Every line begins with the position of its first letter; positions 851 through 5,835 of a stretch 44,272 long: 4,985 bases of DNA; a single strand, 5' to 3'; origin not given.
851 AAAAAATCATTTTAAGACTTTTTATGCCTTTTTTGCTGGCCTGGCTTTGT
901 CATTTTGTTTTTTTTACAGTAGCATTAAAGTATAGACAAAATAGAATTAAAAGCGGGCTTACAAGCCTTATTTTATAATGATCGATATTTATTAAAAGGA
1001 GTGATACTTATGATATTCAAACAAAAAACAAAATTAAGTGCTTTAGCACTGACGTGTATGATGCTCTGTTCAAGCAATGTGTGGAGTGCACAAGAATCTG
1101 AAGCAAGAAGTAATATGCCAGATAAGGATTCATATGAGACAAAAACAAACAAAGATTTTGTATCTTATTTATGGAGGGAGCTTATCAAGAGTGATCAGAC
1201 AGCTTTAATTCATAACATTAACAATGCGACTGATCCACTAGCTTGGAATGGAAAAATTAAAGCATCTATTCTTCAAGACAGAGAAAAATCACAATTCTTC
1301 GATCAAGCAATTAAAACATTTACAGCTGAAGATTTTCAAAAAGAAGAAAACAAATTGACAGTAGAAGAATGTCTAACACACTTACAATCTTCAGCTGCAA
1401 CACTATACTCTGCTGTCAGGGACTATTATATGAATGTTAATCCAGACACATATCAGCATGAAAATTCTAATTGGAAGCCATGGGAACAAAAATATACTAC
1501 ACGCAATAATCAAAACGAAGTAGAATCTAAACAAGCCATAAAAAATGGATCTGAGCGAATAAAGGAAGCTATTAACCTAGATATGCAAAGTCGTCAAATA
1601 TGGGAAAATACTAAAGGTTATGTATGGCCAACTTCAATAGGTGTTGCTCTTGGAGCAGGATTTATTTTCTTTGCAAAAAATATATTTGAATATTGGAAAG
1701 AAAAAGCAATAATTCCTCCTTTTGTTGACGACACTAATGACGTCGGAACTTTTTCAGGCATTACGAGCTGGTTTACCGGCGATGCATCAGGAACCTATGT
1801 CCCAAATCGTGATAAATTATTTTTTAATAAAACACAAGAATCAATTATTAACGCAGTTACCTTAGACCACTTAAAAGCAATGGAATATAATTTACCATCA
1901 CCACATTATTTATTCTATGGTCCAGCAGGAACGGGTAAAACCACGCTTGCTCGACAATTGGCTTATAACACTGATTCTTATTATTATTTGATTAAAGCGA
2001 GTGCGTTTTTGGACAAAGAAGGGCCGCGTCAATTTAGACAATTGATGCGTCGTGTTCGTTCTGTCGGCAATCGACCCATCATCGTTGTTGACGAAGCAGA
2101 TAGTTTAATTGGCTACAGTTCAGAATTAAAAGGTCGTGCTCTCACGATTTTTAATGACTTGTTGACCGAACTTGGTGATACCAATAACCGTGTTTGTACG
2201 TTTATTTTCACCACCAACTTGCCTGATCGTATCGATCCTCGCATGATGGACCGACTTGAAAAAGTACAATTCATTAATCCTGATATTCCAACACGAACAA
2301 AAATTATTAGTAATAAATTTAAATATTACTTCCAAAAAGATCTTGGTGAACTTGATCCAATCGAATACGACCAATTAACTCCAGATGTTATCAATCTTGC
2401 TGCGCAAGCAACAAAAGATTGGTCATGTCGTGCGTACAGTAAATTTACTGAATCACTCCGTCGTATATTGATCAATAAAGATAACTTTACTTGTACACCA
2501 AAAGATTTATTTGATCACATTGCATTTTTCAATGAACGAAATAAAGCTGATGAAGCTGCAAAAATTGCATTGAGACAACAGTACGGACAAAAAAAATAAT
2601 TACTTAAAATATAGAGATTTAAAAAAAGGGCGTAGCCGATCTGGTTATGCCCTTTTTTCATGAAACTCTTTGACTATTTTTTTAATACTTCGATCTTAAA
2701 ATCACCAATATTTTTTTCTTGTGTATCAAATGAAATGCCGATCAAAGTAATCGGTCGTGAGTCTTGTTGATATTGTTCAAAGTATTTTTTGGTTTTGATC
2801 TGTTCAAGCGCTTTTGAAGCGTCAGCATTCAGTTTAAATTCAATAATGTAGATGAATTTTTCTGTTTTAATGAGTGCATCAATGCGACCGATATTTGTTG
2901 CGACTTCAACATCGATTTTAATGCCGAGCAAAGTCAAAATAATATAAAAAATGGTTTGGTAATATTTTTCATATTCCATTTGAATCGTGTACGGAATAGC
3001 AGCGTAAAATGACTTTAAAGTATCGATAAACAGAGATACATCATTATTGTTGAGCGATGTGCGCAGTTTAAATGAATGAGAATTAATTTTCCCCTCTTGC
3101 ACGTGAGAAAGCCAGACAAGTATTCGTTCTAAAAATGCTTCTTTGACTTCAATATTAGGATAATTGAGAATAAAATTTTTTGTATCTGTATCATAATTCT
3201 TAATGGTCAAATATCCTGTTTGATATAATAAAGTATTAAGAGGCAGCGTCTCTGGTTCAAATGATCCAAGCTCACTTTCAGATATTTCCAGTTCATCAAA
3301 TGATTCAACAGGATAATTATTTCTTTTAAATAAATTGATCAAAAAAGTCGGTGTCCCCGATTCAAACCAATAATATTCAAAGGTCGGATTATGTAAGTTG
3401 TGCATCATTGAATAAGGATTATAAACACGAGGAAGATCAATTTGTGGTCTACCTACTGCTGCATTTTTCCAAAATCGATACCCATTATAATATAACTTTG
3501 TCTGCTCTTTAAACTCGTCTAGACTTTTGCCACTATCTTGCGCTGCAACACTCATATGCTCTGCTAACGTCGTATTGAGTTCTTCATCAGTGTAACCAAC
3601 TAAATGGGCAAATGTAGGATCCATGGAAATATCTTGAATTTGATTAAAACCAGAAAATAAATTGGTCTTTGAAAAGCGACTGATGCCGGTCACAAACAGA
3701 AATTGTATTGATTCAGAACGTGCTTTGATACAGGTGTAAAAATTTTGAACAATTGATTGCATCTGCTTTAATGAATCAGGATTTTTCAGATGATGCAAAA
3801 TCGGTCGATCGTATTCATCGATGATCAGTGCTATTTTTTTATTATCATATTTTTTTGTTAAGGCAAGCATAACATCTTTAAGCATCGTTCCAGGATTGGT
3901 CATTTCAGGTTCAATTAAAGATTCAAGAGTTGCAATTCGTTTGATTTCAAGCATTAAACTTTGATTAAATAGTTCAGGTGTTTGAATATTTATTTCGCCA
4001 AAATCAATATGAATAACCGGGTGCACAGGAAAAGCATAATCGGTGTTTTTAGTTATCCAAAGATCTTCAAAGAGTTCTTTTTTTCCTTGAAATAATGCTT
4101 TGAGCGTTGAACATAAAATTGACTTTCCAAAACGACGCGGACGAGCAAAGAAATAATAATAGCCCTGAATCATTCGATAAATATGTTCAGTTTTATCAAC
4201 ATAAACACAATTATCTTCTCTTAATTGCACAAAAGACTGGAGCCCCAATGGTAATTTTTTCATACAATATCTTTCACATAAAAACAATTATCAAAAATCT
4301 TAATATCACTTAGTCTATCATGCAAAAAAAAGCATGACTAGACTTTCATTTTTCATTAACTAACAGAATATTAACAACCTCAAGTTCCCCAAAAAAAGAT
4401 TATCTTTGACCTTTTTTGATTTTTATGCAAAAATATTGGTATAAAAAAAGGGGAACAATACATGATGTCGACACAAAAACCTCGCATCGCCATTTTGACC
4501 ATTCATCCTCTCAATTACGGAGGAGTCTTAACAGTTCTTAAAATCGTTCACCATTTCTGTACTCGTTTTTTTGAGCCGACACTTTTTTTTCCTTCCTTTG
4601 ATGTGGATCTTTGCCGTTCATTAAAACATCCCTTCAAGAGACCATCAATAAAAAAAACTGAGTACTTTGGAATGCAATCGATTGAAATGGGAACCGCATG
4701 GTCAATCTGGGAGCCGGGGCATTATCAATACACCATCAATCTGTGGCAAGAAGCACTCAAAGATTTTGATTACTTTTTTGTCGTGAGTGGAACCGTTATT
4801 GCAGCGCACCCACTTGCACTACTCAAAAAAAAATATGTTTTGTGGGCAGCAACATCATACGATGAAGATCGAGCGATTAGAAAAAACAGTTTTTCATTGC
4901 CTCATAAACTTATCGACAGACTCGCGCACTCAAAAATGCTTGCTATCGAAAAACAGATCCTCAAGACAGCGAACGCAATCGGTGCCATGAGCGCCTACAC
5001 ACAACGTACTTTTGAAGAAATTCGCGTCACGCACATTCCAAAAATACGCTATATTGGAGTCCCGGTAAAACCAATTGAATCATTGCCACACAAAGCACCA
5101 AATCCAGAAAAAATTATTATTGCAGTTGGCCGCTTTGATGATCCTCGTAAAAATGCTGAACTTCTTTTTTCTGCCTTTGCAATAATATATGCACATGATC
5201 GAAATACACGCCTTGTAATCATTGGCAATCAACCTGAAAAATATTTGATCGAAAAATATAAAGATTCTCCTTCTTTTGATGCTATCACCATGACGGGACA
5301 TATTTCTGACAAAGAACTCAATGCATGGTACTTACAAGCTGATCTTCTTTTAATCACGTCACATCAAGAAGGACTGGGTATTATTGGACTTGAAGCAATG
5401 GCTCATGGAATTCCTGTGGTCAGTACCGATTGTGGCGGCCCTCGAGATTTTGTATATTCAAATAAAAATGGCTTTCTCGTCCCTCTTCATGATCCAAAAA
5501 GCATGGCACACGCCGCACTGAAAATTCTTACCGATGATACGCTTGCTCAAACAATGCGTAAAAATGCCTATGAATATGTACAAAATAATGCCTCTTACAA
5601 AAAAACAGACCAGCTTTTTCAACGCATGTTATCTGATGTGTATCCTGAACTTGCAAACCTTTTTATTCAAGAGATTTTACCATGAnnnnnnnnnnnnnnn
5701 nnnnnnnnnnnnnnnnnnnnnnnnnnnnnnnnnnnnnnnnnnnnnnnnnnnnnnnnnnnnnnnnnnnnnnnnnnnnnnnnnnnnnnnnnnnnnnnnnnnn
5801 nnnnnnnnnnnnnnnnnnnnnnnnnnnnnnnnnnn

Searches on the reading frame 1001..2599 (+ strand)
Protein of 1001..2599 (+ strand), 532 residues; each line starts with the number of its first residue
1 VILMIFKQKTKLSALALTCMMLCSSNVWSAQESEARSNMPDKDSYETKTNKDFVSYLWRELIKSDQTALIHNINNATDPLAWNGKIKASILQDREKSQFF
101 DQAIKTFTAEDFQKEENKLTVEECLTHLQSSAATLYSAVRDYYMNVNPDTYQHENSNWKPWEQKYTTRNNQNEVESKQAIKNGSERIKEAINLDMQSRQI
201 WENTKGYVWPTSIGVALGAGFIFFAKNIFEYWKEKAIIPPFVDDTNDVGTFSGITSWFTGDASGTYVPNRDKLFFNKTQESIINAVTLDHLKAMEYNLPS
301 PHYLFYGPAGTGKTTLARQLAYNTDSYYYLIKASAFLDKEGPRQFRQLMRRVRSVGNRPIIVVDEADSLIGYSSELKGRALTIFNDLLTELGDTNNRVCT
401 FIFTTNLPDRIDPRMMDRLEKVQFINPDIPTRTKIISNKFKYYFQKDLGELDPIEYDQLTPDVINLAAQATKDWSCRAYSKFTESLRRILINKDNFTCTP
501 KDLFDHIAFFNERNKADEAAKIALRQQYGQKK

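Call 62: search_protein_families(library=pfam, proteins=[window:1001-2599:+], max_evalue=0.001)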
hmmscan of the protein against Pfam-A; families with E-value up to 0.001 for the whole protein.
window:1001-2599:+ (532 aa): 7 families
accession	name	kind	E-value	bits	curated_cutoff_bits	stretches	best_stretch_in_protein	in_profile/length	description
PF00004.35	AAA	-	2.5e-22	80.2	21.2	1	303-425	1-129/131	ATPase family associated with various cellular activities (AAA)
PF13401.12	AAA_22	-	8.6e-08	33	27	0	303-328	8-36/130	AAA domain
PF01637.24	ATPase_2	-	5.1e-05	23.6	33.2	0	299-328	19-48/225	ATPase domain predominantly from Archaea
PF25199.1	nSTAND_NTPase5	-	0.00012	22.4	34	1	302-371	43-110/145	Novel STAND NTPase 5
PF20720.3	nSTAND3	-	0.00028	21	27.2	0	304-405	21-110/155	Novel STAND NTPase 3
PF13191.12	AAA_16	-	0.00032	21.7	32.6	0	290-324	15-49/167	AAA ATPase domain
PF05496.18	RuvB_N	-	0.00091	19.5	27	0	279-369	12-96/159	Holliday junction DNA helicase RuvB P-loop domain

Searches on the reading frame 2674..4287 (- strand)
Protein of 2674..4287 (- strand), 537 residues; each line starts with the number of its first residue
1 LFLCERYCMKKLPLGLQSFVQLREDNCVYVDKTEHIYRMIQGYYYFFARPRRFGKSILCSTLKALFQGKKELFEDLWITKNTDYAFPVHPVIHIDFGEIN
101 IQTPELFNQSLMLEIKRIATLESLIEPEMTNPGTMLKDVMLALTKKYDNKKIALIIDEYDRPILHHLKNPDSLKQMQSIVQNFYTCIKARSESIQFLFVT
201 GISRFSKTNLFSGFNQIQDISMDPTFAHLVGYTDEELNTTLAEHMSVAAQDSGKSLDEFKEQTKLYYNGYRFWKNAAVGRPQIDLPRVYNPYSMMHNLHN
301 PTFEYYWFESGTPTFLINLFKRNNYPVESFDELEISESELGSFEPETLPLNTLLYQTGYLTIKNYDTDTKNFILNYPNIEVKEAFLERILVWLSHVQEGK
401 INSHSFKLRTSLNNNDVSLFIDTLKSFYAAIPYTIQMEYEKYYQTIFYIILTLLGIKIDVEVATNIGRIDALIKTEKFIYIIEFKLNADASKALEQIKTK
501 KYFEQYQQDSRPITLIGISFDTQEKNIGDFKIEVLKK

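Call 62: search_protein_families(library=pfam, proteins=[window:2674-4287:-], max_evalue=0.001)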
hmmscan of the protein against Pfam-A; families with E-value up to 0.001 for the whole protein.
window:2674-4287:- (537 aa): 2 families
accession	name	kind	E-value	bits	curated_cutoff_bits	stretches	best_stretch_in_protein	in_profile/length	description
PF09820.16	AAA-ATPase_like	-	4.1e-54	183.9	26.1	1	13-211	1-201/201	Predicted AAA-ATPase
PF08011.17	PDDEXK_9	-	1.6e-21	76.7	25.5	1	438-528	1-103/105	PD-(D/E)XK nuclease superfamily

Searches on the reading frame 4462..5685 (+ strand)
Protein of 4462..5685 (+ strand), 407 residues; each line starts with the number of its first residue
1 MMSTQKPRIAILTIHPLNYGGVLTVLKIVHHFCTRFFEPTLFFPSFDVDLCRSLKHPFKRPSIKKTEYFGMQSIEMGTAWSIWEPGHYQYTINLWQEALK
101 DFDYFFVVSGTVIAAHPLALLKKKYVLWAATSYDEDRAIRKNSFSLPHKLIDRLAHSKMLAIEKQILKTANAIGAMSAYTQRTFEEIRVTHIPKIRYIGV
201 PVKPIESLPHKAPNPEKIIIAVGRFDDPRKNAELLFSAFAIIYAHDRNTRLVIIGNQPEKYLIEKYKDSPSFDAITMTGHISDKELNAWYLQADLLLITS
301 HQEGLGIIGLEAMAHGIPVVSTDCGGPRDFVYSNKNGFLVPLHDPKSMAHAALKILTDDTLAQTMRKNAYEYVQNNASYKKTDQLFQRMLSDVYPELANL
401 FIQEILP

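Call 62: search_protein_families(library=pfam, proteins=[window:4462-5685:+], max_evalue=0.001)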
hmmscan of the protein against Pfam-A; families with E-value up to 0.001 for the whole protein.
window:4462-5685:+ (407 aa): 4 families
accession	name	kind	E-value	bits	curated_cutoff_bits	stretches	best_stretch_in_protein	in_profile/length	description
PF00534.26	Glycos_transf_1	-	6.6e-36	123.9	26.4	1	210-371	9-171/172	Glycosyl transferases group 1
PF13692.12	Glyco_trans_1_4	-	1.2e-32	113.5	27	1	217-358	2-142/142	Glycosyl transferases group 1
PF20706.3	GT4-conflict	-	7.8e-13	48.6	26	1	201-331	179-320/385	Family 4 Glycosyltransferase in conflict systems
PF13524.12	Glyco_trans_1_2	-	1.7e-05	25.3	25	1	249-381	15-137/144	Glycosyl transferase-like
